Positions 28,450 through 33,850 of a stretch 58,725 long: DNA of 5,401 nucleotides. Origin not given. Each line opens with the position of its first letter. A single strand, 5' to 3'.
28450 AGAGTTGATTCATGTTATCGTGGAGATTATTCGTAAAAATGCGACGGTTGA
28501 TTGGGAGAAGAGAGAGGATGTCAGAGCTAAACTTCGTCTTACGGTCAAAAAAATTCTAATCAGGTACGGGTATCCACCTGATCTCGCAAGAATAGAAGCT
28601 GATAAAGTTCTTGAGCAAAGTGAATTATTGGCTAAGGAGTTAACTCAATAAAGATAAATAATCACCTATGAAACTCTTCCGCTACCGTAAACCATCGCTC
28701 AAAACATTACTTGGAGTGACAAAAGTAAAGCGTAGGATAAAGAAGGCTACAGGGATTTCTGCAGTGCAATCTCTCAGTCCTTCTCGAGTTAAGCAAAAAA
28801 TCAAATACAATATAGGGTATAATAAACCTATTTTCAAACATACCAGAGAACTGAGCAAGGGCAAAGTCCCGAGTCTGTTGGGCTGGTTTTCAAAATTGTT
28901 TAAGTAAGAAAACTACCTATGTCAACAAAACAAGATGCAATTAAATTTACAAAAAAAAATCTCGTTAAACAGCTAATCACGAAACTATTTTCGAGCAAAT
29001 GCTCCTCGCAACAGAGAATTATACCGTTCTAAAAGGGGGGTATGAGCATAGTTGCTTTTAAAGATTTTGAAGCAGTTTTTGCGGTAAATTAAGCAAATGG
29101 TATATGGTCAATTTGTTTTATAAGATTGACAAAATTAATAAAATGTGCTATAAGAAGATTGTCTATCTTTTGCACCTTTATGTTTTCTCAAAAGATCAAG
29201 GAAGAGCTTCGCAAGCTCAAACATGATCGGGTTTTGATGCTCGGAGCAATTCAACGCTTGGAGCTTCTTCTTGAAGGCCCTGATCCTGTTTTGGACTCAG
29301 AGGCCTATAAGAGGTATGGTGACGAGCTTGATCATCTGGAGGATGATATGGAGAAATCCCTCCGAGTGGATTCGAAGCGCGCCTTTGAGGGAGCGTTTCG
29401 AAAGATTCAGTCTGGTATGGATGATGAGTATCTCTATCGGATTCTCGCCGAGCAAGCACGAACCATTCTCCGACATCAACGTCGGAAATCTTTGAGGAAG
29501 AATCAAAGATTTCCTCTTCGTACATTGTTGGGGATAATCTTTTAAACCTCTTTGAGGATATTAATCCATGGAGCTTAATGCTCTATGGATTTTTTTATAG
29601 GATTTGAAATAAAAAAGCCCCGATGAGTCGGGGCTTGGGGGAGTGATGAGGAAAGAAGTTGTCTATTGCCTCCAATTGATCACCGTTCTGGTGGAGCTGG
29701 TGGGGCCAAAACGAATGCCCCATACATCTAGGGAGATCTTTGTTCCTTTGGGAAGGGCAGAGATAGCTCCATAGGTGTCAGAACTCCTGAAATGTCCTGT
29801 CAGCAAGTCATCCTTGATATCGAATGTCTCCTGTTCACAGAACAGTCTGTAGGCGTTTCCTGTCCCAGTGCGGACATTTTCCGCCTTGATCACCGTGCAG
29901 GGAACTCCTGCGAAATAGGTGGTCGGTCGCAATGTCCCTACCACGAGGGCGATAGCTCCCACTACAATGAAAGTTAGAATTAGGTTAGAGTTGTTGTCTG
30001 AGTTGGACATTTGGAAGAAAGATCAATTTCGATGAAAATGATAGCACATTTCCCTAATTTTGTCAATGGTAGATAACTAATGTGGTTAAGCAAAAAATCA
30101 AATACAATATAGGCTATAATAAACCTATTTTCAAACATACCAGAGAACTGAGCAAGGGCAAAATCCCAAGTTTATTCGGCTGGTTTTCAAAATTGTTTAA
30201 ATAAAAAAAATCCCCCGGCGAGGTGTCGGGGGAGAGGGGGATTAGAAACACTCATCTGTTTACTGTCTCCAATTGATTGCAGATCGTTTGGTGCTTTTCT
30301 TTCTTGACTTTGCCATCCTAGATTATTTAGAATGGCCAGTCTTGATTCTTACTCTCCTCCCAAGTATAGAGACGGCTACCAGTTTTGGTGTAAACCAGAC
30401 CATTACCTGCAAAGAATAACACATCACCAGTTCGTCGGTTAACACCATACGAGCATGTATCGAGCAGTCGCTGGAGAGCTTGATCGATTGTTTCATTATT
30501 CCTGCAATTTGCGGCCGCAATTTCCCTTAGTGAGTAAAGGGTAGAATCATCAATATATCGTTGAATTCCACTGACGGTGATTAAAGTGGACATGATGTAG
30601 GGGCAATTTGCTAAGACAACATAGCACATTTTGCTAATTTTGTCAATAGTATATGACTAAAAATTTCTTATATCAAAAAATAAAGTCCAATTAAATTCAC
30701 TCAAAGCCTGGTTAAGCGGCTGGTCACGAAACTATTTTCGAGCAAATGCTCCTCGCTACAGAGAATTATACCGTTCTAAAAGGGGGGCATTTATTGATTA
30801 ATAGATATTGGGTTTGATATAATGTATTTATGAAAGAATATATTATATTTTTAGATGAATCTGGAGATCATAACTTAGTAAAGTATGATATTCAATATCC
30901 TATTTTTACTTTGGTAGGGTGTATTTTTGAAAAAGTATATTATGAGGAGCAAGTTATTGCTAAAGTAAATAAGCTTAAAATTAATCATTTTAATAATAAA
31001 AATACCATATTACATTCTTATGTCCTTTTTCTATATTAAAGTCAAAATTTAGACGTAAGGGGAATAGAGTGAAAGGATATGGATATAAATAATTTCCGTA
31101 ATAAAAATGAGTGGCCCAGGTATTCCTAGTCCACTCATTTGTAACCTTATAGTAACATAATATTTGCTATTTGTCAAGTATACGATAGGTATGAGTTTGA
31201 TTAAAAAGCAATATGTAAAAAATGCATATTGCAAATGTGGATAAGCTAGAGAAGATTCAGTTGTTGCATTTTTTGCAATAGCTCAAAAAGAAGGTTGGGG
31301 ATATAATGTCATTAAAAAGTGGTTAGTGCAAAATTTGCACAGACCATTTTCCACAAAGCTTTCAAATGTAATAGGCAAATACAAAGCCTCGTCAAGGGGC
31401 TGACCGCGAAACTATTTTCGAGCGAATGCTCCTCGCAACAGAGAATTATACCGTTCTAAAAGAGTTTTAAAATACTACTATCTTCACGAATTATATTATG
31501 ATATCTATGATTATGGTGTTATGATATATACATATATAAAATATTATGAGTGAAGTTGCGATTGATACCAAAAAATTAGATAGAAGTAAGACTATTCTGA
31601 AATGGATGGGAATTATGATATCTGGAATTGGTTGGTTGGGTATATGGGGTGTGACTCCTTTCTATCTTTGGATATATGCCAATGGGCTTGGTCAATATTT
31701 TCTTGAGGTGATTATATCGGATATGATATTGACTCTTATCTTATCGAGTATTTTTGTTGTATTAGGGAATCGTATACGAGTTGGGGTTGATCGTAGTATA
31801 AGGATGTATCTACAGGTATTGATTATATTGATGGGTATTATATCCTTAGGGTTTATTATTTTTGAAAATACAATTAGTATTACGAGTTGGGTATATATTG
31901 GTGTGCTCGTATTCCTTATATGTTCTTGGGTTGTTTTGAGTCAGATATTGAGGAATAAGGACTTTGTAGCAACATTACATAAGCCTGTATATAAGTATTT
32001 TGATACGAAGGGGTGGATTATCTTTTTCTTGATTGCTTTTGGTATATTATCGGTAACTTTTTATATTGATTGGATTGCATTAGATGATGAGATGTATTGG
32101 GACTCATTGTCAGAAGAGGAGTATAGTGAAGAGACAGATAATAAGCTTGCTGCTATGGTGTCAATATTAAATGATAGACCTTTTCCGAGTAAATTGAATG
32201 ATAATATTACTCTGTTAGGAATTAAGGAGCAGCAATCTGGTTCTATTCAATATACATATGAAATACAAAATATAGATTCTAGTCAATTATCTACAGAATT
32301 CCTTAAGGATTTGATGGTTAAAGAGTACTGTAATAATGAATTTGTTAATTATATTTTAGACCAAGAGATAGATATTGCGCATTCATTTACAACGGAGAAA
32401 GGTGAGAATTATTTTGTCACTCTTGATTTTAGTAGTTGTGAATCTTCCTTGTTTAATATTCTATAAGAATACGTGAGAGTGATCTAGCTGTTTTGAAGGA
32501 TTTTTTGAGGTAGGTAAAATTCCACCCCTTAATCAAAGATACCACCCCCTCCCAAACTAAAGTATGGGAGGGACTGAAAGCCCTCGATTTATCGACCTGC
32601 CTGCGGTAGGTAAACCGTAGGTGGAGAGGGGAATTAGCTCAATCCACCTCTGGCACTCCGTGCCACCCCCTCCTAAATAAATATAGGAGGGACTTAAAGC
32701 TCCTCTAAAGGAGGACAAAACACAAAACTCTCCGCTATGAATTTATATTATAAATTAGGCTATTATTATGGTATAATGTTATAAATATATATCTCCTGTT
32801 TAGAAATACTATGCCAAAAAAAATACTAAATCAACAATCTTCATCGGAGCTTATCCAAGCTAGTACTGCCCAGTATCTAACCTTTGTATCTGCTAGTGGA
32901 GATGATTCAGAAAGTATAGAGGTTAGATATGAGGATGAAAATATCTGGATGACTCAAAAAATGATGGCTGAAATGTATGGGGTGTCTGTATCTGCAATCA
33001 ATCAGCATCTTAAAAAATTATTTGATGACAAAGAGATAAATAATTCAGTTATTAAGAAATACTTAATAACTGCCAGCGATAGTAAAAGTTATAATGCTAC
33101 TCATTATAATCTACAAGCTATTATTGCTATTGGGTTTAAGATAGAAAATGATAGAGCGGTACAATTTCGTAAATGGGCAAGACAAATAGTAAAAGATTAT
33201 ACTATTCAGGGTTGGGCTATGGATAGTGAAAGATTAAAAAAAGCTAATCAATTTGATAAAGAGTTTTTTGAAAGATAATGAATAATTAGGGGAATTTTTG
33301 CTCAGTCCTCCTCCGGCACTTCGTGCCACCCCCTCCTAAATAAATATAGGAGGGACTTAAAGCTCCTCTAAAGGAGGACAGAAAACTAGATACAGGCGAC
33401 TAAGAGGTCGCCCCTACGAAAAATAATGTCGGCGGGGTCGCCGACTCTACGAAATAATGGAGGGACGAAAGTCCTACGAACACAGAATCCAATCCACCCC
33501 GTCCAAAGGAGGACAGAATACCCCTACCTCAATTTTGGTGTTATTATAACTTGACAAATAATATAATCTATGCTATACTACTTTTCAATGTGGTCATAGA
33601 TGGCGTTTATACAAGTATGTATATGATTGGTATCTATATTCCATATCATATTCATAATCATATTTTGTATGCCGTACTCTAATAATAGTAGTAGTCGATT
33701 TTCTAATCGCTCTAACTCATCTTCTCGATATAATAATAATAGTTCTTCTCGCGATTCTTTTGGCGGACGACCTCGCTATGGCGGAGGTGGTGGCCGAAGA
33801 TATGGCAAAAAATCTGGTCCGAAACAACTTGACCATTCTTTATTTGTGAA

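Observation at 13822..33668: Roughly 20 kb accessory/defence island between dus and a DEAD-box helicase, assembled from promoter-ORF-terminator cassettes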

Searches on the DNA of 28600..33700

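Call 71: search_rna_families(source=window, start=28600, end=33700, threshold=evalue, max_evalue=0.1)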
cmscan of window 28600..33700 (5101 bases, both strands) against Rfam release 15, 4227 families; matches with E-value up to 0.1: 0.
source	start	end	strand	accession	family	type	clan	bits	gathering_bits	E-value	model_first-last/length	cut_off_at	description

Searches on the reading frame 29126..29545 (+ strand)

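Call 9: search_protein_families(library=pfam, proteins=[window:29126-29545:+], max_evalue=0.01)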
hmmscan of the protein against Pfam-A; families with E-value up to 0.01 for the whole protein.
window:29126-29545:+ (139 aa): 0 families

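Call 23: search_protein_families(library=padloc, proteins=[window:29126-29545:+], max_evalue=0.001)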
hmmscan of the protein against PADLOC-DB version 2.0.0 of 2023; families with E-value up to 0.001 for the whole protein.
window:29126-29545:+ (139 aa): 1 family
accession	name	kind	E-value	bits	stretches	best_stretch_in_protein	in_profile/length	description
PDLC00464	JetA1|JetA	-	0.00055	16.9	1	84-134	247-293/492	DUF3375 domain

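Call 69: search_protein_families(library=phrogs, proteins=[window:29126-29545:+], max_evalue=0.001)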
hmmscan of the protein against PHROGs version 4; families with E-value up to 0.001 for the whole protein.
window:29126-29545:+ (139 aa): 0 families

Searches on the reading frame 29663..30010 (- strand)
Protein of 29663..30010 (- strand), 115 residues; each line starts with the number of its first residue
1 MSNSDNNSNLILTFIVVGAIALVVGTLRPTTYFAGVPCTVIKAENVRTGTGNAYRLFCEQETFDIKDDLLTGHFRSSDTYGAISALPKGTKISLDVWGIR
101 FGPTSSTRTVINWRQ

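Call 9: search_protein_families(library=pfam, proteins=[window:29663-30010:-], max_evalue=0.01)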
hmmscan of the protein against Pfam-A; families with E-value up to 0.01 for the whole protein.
window:29663-30010:- (115 aa): 0 families

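Call 69: search_protein_families(library=phrogs, proteins=[window:29663-30010:-], max_evalue=0.001)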
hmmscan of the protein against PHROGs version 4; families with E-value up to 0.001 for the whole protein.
window:29663-30010:- (115 aa): 1 family
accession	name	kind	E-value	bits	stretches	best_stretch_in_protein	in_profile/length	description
phrog_301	-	other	8.4e-08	33.3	1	5-112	8-123/130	secreted protein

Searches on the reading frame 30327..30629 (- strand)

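Call 9: search_protein_families(library=pfam, proteins=[window:30327-30629:-], max_evalue=0.01)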
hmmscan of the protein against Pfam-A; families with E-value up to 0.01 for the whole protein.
window:30327-30629:- (100 aa): 1 family
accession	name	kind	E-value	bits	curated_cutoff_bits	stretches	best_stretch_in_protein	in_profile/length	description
PF07660.19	STN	-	0.0024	18.1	28.4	0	44-58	21-35/52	Secretin and TonB N terminus short domain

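Call 69: search_protein_families(library=phrogs, proteins=[window:30327-30629:-], max_evalue=0.001)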
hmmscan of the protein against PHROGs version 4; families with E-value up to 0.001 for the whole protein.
window:30327-30629:- (100 aa): 0 families

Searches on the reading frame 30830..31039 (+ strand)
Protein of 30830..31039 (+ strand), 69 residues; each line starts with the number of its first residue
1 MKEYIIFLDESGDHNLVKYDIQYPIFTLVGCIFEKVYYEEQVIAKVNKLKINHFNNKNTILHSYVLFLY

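Call 9: search_protein_families(library=pfam, proteins=[window:30830-31039:+], max_evalue=0.01)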
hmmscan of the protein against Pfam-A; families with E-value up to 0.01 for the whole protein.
window:30830-31039:+ (69 aa): 1 family
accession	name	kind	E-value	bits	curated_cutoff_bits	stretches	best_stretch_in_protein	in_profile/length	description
PF12686.12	DUF3800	-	1.8e-07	32.4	21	1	5-62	1-51/149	Protein of unknown function (DUF3800)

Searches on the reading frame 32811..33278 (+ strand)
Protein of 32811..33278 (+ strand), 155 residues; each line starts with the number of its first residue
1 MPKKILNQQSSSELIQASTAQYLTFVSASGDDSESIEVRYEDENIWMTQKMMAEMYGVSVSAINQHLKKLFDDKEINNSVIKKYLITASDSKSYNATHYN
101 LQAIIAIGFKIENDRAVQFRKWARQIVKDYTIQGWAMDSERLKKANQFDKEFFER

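Call 10: search_protein_families(library=pfam, proteins=[window:32811-33278:+], max_evalue=0.001)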
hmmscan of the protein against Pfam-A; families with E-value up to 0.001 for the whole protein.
window:32811-33278:+ (155 aa): 2 families
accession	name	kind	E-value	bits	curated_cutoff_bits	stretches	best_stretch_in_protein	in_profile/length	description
PF13310.11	Virulence_RhuM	-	9.1e-24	84.6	33.7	1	79-154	1-78/252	Virulence protein RhuM family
PF10547.14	P22_AR_N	-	0.00044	20.9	30.7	1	38-130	12-97/115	P22_AR N-terminal domain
